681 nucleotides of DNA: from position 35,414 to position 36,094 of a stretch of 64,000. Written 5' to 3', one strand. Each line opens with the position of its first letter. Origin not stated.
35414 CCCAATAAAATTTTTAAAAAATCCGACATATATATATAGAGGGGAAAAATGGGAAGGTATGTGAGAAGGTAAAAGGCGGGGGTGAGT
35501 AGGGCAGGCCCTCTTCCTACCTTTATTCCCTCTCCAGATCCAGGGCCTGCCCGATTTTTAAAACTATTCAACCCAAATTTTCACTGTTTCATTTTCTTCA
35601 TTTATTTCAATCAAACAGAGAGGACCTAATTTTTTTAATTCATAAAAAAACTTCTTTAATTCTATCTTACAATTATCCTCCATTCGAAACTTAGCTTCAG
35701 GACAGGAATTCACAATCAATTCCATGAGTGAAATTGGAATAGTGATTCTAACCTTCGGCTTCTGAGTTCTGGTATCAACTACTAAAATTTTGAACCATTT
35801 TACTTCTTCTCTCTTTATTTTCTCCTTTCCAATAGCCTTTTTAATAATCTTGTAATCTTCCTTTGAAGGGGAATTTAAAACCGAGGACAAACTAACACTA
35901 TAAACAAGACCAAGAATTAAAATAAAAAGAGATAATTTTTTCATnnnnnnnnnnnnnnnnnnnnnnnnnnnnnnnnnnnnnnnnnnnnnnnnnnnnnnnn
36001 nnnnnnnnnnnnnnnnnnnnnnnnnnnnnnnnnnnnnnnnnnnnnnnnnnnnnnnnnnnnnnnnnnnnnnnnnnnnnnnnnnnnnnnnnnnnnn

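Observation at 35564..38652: Five-gene ECF sigma / ZAS anti-sigma operon in which three secreted proteins share a triplicated ~65-aa C-terminal domain ending IW(I/V/L)E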

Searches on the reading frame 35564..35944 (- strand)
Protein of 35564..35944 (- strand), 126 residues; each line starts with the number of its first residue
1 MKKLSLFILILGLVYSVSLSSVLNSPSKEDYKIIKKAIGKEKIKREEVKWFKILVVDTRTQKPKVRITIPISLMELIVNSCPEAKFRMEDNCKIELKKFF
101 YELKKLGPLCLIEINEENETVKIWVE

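Call 3: search_protein_families(library=pfam, proteins=[window:35564-35944:-], max_evalue=1)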
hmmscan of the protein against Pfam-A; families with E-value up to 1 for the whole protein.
window:35564-35944:- (126 aa): 0 families

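Call 4: search_protein_families(library=ncbifam, proteins=[window:35564-35944:-], max_evalue=1)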
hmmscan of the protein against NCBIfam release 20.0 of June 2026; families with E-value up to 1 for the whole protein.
window:35564-35944:- (126 aa): 1 family
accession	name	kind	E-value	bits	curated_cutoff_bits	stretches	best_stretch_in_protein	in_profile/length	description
NF033732.0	borfam95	equivalog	0.023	14.6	60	1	1-43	1-43/176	exported protein A EppA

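Call 10: find_homologous_proteins(query=window:35564-35944:-, max_evalue=0.01)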
Query window:35564-35944:- (126 aa): 10 proteins with E <= 0.01 among 24 candidates.
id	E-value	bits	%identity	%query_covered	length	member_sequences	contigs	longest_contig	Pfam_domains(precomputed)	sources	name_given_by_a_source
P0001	1.3e-72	259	100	100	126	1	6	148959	-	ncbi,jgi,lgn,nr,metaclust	ncbi:hypothetical protein NLC82_04135 [Candidatus Aminicenantes bacterium AC-335-A11]|jgi:hypothetic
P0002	9.0e-63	227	87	100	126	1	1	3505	-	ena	-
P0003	1.0e-61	224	100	86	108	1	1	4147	-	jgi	jgi:hypothetical protein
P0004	3.7e-59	216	80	100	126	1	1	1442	-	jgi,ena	-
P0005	1.1e-58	214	79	100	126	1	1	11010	-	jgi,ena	-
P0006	6.1e-58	212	77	100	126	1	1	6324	-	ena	-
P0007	5.1e-57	209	76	100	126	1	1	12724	-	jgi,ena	-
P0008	1.0e-52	195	74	100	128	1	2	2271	-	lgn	-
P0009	2.2e-43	165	64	100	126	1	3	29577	-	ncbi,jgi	-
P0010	1.2e-41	159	64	100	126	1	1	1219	-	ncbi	-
